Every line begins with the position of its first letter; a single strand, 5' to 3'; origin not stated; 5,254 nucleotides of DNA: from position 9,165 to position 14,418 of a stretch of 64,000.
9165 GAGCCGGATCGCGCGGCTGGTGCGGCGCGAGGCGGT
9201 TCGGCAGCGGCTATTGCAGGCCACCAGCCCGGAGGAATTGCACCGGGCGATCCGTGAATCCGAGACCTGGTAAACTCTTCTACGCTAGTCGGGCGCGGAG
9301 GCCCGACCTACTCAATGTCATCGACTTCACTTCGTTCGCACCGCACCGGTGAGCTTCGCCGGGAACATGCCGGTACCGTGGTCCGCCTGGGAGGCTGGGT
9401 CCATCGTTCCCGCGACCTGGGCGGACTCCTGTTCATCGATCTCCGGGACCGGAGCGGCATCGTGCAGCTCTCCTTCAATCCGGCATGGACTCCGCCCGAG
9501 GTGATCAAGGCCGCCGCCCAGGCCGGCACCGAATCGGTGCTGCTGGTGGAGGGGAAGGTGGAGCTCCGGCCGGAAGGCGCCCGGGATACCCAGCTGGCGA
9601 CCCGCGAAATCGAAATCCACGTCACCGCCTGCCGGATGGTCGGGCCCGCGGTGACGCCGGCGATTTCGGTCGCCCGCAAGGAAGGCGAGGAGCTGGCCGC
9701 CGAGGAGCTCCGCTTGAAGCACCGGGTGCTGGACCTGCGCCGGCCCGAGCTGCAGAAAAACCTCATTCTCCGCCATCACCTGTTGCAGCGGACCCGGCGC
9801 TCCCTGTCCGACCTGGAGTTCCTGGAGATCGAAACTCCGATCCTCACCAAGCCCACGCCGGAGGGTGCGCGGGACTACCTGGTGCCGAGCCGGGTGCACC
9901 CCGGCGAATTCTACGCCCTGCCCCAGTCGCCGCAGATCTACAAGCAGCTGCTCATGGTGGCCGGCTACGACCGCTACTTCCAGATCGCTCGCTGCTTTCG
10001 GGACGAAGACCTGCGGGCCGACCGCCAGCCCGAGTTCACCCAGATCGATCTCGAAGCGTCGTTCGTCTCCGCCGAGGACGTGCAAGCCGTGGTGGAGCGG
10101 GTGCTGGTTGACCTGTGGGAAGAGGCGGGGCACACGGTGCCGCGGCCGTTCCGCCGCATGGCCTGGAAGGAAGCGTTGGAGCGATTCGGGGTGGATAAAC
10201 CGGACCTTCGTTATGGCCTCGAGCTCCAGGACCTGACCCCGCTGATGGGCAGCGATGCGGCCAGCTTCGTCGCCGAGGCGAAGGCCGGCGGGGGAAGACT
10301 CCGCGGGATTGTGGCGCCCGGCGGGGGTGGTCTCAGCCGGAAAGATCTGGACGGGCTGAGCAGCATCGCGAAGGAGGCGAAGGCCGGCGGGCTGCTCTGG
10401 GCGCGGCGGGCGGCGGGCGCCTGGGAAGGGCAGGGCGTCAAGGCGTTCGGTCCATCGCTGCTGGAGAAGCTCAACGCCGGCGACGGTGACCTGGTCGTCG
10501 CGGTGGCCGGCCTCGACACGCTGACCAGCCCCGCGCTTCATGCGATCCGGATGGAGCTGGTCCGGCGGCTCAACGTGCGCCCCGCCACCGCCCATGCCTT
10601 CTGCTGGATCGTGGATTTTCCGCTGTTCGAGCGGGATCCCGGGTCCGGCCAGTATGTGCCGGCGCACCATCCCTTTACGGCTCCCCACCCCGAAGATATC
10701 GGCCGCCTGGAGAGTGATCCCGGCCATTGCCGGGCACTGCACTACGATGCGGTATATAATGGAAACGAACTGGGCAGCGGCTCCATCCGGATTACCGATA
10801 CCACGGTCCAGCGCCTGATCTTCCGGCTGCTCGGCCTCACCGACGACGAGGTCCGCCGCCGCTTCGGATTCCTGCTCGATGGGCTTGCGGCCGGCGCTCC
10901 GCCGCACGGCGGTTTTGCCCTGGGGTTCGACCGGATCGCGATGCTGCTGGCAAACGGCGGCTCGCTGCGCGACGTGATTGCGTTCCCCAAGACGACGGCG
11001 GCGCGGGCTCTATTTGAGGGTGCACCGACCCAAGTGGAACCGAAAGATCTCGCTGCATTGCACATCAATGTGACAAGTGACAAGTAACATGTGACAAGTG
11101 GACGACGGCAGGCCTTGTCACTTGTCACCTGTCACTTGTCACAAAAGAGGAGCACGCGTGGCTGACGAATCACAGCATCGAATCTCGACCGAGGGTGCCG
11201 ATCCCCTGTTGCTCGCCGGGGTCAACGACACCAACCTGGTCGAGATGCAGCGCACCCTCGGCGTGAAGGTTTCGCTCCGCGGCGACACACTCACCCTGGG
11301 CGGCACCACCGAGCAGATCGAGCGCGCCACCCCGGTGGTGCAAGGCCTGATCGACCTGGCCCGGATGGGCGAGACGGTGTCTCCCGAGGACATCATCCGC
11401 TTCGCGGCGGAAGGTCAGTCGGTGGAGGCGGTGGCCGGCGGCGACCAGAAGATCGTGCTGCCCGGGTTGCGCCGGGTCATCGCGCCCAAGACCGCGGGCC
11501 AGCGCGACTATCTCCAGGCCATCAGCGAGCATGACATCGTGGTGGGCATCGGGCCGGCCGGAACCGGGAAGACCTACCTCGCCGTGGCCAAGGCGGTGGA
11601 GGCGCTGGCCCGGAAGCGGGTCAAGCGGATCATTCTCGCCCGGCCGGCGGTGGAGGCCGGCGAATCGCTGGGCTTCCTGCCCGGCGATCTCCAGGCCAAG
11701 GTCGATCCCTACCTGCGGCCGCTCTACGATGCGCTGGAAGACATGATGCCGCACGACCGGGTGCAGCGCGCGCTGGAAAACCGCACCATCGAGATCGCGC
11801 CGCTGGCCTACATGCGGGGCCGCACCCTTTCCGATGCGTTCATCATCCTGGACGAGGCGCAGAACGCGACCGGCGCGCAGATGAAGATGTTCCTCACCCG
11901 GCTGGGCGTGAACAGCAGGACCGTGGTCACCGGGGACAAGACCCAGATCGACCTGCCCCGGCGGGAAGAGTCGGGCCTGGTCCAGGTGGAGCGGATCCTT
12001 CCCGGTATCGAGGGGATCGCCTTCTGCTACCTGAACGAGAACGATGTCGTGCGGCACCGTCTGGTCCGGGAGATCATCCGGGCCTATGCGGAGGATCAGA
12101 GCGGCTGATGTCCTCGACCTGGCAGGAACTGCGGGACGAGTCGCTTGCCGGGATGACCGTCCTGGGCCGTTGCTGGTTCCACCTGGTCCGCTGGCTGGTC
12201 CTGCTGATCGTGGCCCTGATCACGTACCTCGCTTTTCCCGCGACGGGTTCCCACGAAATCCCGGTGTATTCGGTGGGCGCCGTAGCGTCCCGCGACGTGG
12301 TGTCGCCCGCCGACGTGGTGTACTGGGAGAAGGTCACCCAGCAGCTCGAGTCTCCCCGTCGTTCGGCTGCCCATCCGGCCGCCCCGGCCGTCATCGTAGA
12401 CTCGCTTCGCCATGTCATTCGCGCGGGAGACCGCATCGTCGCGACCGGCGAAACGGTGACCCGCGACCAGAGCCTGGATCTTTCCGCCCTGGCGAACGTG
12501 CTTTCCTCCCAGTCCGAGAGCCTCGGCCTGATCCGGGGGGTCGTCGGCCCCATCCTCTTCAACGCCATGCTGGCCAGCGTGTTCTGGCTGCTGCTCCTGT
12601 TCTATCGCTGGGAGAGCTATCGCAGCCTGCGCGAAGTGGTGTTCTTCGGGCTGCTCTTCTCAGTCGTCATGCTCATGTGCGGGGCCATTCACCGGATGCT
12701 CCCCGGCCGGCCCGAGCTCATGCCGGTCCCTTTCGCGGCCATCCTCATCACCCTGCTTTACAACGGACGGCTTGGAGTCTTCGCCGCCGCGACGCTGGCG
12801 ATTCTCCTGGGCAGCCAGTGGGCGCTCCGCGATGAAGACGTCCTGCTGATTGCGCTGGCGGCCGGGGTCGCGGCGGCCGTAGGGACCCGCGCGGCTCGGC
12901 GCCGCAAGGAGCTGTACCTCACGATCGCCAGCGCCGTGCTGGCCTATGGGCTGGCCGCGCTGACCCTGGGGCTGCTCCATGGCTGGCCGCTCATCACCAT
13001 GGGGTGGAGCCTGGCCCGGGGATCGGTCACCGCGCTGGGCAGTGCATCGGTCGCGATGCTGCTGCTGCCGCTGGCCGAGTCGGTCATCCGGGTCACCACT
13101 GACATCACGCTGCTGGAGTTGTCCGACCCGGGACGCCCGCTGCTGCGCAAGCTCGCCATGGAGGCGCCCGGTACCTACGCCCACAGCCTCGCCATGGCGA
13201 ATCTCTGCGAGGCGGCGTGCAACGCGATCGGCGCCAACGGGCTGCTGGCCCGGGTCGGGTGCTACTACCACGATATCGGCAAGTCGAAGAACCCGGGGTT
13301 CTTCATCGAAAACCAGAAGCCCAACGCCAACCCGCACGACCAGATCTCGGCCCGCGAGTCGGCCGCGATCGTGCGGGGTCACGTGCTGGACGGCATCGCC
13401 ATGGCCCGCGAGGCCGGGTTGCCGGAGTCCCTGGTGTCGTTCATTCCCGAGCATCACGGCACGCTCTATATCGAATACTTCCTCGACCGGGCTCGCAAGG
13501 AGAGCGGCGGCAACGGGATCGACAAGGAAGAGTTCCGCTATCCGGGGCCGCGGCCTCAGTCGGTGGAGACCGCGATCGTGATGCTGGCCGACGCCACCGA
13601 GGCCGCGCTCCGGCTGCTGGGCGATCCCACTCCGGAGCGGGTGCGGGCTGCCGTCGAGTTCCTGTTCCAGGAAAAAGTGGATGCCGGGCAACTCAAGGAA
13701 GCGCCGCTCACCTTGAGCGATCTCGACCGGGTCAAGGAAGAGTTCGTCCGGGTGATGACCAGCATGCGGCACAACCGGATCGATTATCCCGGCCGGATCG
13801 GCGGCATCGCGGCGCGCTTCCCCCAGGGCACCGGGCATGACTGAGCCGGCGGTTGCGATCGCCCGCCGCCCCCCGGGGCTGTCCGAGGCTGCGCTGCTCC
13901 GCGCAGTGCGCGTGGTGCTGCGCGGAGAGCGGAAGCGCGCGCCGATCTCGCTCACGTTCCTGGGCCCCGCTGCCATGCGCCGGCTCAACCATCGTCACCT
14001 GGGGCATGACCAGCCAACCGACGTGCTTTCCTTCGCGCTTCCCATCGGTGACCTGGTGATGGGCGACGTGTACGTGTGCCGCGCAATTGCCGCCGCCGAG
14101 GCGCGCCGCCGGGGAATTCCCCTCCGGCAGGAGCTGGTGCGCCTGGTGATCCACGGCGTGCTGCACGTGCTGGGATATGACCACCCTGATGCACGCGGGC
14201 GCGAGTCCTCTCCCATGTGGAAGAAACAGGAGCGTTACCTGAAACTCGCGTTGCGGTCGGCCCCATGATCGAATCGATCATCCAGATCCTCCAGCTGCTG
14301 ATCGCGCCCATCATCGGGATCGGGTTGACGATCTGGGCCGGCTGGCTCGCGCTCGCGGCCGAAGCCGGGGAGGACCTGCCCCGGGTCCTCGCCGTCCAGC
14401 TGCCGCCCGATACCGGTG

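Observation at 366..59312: Nearly every intergenic gap holds a structured palindromic or tandem-unit element (about 25 in 64 kb)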

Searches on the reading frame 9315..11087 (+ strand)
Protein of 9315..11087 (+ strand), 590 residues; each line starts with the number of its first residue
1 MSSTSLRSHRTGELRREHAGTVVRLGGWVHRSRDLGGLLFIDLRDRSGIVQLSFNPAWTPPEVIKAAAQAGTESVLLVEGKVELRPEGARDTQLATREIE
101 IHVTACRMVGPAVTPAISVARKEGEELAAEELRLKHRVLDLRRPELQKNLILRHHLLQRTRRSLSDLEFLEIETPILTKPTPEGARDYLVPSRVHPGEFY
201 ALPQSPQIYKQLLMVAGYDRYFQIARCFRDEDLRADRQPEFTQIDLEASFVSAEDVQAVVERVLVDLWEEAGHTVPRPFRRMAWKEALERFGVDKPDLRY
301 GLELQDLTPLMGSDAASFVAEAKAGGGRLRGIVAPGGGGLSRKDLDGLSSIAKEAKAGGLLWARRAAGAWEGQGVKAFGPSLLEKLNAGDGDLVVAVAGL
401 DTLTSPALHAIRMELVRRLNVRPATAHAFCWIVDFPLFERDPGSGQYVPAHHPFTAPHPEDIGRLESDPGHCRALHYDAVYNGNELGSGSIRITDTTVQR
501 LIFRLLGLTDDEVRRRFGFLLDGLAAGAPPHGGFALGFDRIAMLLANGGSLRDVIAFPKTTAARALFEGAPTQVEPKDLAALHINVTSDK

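Call 7: search_protein_families(library=pfam, proteins=[window:9315-11087:+])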
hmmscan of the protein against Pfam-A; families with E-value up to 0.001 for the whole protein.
window:9315-11087:+ (590 aa): 3 families
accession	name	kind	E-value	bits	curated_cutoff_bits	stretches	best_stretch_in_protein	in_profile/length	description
PF00152.25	tRNA-synt_2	-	1e-110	370.1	25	1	130-560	2-307/308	tRNA synthetases class II (D, K and N)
PF01336.31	tRNA_anti-codon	-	1.6e-15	57.2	27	1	23-107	1-73/75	OB-fold nucleic acid binding domain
PF02938.19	GAD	-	6.8e-09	36.3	23.4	1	322-400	5-87/95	GAD domain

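Call 15: find_encoding_contigs(protein=window:9315-11087:+, flank=10000, max_places=6)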
Protein window:9315-11087:+ (590 aa): no gene with exactly this product is on record in the collection.
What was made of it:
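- Tried and rejected: Looking up the window's own AspRS in the contig index failed, probably because the start codon differs (call 15).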

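Call 16: find_homologous_proteins(query=window:9315-11087:+, max_evalue=1e-100)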
Query window:9315-11087:+ (590 aa): 7988 proteins with E <= 1e-100 among 8000 candidates; the best 120 are listed.
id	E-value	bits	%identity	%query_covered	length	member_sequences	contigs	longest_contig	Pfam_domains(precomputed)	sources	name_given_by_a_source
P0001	0.0e+0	1294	98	99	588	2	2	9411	PF01336.32,PF02938.20,PF00152.26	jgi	jgi:aspartyl-tRNA synthetase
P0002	0.0e+0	1238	93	99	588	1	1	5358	PF01336.32,PF02938.20,PF00152.26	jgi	jgi:aspartyl-tRNA synthetase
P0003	0.0e+0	1237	92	100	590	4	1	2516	PF01336.32,PF02938.20,PF00152.26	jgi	jgi:aspartyl-tRNA synthetase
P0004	0.0e+0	1231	93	99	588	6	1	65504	PF01336.32,PF02938.20,PF00152.26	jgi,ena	-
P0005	0.0e+0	1211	91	99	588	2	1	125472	PF01336.32,PF02938.20,PF00152.26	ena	-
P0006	0.0e+0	1154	86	100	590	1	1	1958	PF01336.32,PF02938.20,PF00152.26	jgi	jgi:aspartyl-tRNA synthetase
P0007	0.0e+0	1122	83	100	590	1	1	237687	PF01336.32,PF02938.20,PF00152.26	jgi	jgi:aspartyl-tRNA synthetase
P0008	0.0e+0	1117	83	100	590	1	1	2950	PF01336.32,PF02938.20,PF00152.26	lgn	-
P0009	0.0e+0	1113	82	99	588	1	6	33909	PF01336.32,PF02938.20,PF00152.26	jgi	jgi:aspartyl-tRNA synthetase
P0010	0.0e+0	1111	82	100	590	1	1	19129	PF01336.32,PF02938.20,PF00152.26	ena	-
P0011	0.0e+0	1110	82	99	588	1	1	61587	PF01336.32,PF02938.20,PF00152.26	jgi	jgi:aspartyl-tRNA synthetase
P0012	0.0e+0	1106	82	99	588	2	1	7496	PF01336.32,PF02938.20,PF00152.26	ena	-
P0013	0.0e+0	1105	81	100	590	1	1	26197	PF01336.32,PF02938.20,PF00152.26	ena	-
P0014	0.0e+0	1102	81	100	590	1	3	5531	PF01336.32,PF02938.20,PF00152.26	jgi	jgi:aspartyl-tRNA synthetase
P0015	0.0e+0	1097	81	100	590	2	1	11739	PF01336.32,PF02938.20,PF00152.26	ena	-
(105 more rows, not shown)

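Call 17: find_encoding_contigs(protein=P0001, flank=10000, max_places=3)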
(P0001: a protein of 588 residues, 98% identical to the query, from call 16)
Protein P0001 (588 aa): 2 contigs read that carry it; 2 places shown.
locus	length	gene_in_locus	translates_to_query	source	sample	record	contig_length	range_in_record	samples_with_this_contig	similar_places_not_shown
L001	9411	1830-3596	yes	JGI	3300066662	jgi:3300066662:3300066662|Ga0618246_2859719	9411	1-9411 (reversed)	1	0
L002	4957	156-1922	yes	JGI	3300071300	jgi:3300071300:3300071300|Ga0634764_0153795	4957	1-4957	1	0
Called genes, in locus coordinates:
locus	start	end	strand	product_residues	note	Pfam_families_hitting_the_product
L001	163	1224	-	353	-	PF04055:Radical_SAM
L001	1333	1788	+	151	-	PF00359:PTS_EIIA_2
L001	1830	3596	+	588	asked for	PF01336:tRNA_anti-codon, PF00152:tRNA-synt_2, PF02938:GAD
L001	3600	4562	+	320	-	PF02562:PhoH, PF13245:AAA_19 (weak), PF13604:AAA_30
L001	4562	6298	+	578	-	PF07698:7TM-7TMR_HD, PF01966:HD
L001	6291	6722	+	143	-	PF02130:YbeY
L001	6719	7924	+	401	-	PF00571:CBS (weak), PF03471:CorC_HlyC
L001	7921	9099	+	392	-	PF01595:CNNM, PF00571:CBS (weak), PF03471:CorC_HlyC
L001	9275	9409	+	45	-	?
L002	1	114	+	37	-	?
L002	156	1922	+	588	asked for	PF01336:tRNA_anti-codon, PF00152:tRNA-synt_2, PF02938:GAD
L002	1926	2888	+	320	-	PF02562:PhoH, PF13245:AAA_19 (weak), PF13604:AAA_30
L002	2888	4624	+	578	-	PF07698:7TM-7TMR_HD, PF01966:HD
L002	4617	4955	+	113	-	?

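Call 18: find_encoding_contigs(protein=P0004, flank=10000, max_places=3)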
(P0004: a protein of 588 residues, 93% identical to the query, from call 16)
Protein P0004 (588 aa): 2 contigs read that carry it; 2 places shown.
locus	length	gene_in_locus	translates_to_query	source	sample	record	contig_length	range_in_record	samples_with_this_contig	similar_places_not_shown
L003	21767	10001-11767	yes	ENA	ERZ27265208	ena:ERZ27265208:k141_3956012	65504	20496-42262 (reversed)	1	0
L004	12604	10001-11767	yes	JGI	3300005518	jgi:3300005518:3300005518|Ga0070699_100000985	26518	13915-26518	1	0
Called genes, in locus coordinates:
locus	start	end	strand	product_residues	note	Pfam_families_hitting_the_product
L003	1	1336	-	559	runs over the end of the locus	PF00732:GMC_oxred_N, PF05199:GMC_oxred_C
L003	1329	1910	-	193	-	PF13618:Gluconate_2-dh3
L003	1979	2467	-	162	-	PF05163:DinB, PF12867:DinB_2 (weak)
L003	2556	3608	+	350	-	PF00072:Response_reg, PF13487:HD_5, PF01966:HD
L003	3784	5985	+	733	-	PF24681:Kelch_KLHDC2_KLHL20_DRC7, PF24981:Beta-prop_ATRN-LZTR1, PF01344:Kelch_1, PF13964:Beta-prop_Calicin, PF25210:Kelch_FKB95, PF01344:Kelch_1, PF24681:Kelch_KLHDC2_KLHL20_DRC7, PF13964:Beta-prop_Calicin, +12 more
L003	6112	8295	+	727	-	PF24681:Kelch_KLHDC2_KLHL20_DRC7, PF13964:Beta-prop_Calicin, PF13415:Beta-prop_FBX42, PF25210:Kelch_FKB95, PF01344:Kelch_1, PF24681:Kelch_KLHDC2_KLHL20_DRC7, PF25210:Kelch_FKB95, PF01344:Kelch_1, +7 more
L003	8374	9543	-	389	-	PF04055:Radical_SAM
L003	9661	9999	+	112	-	PF00359:PTS_EIIA_2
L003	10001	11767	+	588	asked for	PF01336:tRNA_anti-codon, PF00152:tRNA-synt_2, PF02938:GAD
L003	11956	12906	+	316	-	PF02562:PhoH, PF13245:AAA_19 (weak), PF13604:AAA_30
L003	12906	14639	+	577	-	PF07698:7TM-7TMR_HD, PF01966:HD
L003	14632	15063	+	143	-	PF02130:YbeY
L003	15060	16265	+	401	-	PF00571:CBS (weak), PF03471:CorC_HlyC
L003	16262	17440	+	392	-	PF01595:CNNM, PF00571:CBS (weak), PF03471:CorC_HlyC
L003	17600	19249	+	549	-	PF03109:ABC1, PF01163:RIO1 (faint), PF00069:Pkinase (weak)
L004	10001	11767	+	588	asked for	PF01336:tRNA_anti-codon, PF00152:tRNA-synt_2, PF02938:GAD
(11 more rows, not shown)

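Call 19: find_encoding_contigs(protein=P0005, flank=10000, max_places=3)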
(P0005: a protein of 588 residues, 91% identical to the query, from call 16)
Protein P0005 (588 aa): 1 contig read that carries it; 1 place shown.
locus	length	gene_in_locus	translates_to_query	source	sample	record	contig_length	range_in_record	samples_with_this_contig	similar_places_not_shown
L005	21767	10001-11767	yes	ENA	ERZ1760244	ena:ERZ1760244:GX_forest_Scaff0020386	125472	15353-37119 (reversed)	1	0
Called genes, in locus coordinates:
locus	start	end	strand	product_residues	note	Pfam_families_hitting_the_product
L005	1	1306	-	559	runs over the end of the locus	PF00732:GMC_oxred_N, PF05199:GMC_oxred_C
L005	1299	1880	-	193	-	PF13618:Gluconate_2-dh3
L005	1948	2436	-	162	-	PF05163:DinB, PF12867:DinB_2 (weak)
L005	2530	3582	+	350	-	PF00072:Response_reg, PF13487:HD_5, PF01966:HD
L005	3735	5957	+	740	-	PF13964:Beta-prop_Calicin, PF24681:Kelch_KLHDC2_KLHL20_DRC7, PF24981:Beta-prop_ATRN-LZTR1, PF01344:Kelch_1, PF25210:Kelch_FKB95, PF01344:Kelch_1, PF24681:Kelch_KLHDC2_KLHL20_DRC7, PF13964:Beta-prop_Calicin, +13 more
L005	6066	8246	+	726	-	PF24681:Kelch_KLHDC2_KLHL20_DRC7, PF01344:Kelch_1, PF13964:Beta-prop_Calicin, PF01344:Kelch_1, PF24681:Kelch_KLHDC2_KLHL20_DRC7, PF25210:Kelch_FKB95, PF13964:Beta-prop_Calicin, PF01344:Kelch_1, +8 more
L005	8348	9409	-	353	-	PF04055:Radical_SAM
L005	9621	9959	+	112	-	PF00359:PTS_EIIA_2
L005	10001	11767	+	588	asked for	PF01336:tRNA_anti-codon, PF00152:tRNA-synt_2, PF02938:GAD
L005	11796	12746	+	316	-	PF02562:PhoH, PF13245:AAA_19 (weak), PF13604:AAA_30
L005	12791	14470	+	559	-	PF07698:7TM-7TMR_HD, PF01966:HD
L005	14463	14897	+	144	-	PF02130:YbeY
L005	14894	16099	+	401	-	PF00571:CBS (weak), PF03471:CorC_HlyC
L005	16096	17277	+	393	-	PF01595:CNNM, PF00571:CBS (weak), PF03471:CorC_HlyC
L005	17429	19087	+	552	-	PF03109:ABC1, PF00069:Pkinase (weak), PF01163:RIO1 (weak)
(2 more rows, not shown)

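Call 24: find_related_loci(query=window:9315-11087:+, collection=genome_contigs, flank=10000)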
Query window:9315-11087:+ (590 aa) in genome_contigs; peptide patterns used: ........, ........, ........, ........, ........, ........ (x = any residue, [..] = any of these).
249 stretches matched a pattern; 171 encode a relative of the query (tblastn E <= 1e-3); the best 80 are kept; 80 distinct loci.
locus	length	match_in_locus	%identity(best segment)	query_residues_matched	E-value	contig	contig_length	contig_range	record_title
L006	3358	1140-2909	91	1-590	0e+0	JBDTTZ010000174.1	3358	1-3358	MAG: Gemmatimonadota bacterium isolate cluster3_bin.32 NODE_183333_length_3358_cov_12.986982, whole genome shotgun seque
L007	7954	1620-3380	80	1-588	0e+0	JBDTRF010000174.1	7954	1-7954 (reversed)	MAG: Gemmatimonadota bacterium isolate cluster3_bin.24 NODE_44881_length_7954_cov_6.660717, whole genome shotgun sequenc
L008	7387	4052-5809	75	1-586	0e+0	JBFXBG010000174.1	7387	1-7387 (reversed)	MAG: Gemmatimonadales bacterium isolate CA_2019_TPBS_40 NODE_37392_length_7387_cov_4.341322_TPBS, whole genome shotgun s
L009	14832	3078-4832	77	1-585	0e+0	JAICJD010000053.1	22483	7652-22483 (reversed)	MAG: Gemmatimonadales bacterium isolate GZL_FP_2_bin.150 k141_4040894_length_22483_cov_42.4109, whole genome shotgun seq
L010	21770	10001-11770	75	1-590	0e+0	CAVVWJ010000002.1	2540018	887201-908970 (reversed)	MAG: uncultured Gemmatimonadales bacterium isolate MFD07737.bin.1.47 genome assembly, contig: contig_38, whole genome sh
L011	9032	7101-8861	75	3-589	0e+0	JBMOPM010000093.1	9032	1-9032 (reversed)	MAG: Gemmatimonadota bacterium isolate Betzabe_MAG128 MAG128_93, whole genome shotgun sequence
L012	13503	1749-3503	75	1-585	0e+0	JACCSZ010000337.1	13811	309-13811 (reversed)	MAG: Gemmatimonadales bacterium isolate MGR_bin61 SD2897-2912_k127_262434, whole genome shotgun sequence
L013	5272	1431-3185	75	1-586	0e+0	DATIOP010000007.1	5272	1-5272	MAG TPA_asm: Gemmatimonadales bacterium isolate SMAG_U15827 k141_242999, whole genome shotgun sequence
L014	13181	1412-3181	75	1-588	0e+0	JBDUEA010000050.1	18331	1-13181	MAG: Gemmatimonadota bacterium isolate cluster4_bin.84 NODE_5856_length_18331_cov_13.555154, whole genome shotgun sequen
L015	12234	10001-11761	75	1-587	0e+0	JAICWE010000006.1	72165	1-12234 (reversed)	MAG: Gemmatimonadales bacterium isolate LS_FP_2_bin.27 k141_606183_length_72165_cov_14.5814, whole genome shotgun sequen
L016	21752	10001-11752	77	3-586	0e+0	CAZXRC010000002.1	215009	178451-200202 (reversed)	MAG TPA_asm: uncultured Gemmatimonadaceae bacterium isolate SRP237561_co1_380 genome assembly, contig: NODE_58_length_21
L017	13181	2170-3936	74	1-589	0e+0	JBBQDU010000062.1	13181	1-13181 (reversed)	MAG: Gemmatimonadales bacterium isolate Co_metawrap_1143 Cmw_1143_k141_11125362_length_13181_cov_11.9933, whole genome s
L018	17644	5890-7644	74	1-586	0e+0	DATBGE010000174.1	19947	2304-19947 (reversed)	MAG TPA_asm: Gemmatimonadales bacterium isolate SMAG_U3829 k141_5713645, whole genome shotgun sequence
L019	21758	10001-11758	74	2-587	0e+0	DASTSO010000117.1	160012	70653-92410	MAG TPA_asm: Gemmatimonadales bacterium isolate SMAG_U2282 k141_559949, whole genome shotgun sequence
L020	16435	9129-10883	75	3-587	0e+0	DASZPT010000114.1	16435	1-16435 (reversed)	MAG TPA_asm: Gemmatimonadales bacterium isolate SMAG_U5978 k141_287771, whole genome shotgun sequence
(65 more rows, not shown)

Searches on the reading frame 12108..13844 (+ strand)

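Call 7: search_protein_families(library=pfam, proteins=[window:12108-13844:+])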
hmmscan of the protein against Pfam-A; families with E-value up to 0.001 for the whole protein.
window:12108-13844:+ (578 aa): 2 families
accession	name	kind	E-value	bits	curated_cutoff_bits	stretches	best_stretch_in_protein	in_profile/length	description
PF07698.17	7TM-7TMR_HD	-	2.7e-22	80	29.4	1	145-331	4-190/190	7TM receptor with intracellular HD hydrolase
PF01966.28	HD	-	1.2e-15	58.3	22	1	356-499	1-115/116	HD domain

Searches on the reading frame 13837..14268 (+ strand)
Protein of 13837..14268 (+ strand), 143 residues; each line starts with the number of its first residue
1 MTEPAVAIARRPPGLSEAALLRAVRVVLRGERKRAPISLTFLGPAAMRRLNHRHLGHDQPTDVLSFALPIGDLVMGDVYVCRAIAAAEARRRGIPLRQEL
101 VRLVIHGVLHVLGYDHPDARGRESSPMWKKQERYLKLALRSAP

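Call 7: search_protein_families(library=pfam, proteins=[window:13837-14268:+])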
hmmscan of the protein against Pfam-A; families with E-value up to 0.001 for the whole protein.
window:13837-14268:+ (143 aa): 1 family
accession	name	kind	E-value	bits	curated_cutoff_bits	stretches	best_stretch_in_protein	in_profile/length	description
PF02130.23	YbeY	-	1.4e-25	90.1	25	1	30-136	23-127/129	Endoribonuclease YbeY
